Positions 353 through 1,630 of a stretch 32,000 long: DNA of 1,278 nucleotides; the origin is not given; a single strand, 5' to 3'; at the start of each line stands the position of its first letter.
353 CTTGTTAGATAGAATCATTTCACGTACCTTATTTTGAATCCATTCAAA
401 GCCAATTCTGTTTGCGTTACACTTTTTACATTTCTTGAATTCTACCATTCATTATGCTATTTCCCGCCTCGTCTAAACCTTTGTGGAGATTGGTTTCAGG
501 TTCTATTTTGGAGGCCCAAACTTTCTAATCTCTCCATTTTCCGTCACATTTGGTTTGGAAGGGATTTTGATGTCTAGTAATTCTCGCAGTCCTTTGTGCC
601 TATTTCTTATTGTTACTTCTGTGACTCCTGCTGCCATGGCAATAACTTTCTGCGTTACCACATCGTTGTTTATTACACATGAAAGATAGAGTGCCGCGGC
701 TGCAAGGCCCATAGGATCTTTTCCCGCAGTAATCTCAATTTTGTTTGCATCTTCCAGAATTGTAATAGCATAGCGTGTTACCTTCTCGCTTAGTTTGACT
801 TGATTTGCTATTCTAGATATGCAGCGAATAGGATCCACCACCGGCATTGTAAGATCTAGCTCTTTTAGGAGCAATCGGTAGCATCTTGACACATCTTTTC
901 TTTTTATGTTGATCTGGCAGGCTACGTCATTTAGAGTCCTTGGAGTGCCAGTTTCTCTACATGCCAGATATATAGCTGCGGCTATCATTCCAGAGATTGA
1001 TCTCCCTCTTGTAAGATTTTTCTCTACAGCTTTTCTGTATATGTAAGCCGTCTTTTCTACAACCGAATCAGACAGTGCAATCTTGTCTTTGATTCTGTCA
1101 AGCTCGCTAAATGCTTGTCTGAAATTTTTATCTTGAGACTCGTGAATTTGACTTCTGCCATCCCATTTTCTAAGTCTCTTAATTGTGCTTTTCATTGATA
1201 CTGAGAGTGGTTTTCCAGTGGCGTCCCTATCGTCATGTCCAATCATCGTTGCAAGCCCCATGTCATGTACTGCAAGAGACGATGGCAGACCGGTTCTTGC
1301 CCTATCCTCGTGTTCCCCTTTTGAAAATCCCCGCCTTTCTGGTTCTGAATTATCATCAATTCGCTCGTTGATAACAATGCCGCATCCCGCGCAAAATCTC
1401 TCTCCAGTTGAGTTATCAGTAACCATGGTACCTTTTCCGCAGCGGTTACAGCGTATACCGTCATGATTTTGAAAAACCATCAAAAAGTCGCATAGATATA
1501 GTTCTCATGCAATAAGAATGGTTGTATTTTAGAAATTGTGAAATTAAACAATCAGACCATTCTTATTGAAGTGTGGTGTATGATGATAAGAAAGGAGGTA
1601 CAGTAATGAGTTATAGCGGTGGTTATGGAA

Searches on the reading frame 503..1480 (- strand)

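Call 40: search_protein_families(library=pfam, proteins=[window:503-1480:-], max_evalue=0.001)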
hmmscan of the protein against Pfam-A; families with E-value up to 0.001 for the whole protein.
window:503-1480:- (325 aa): 3 families
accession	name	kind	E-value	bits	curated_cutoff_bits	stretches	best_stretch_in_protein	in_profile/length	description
PF00382.24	TFIIB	-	3.8e-37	126.6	23.6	2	117-206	2-91/92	Transcription factor TFIIB repeat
PF08271.17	Zn_Ribbon_TF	-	2.9e-06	27.2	29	1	10-46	2-39/43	TFIIB zinc-binding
PF21886.1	BRF2-like_C_cyclin_rpt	-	0.00098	19.7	27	0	229-269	28-68/138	BRF2-like, C-terminal cyclin repeat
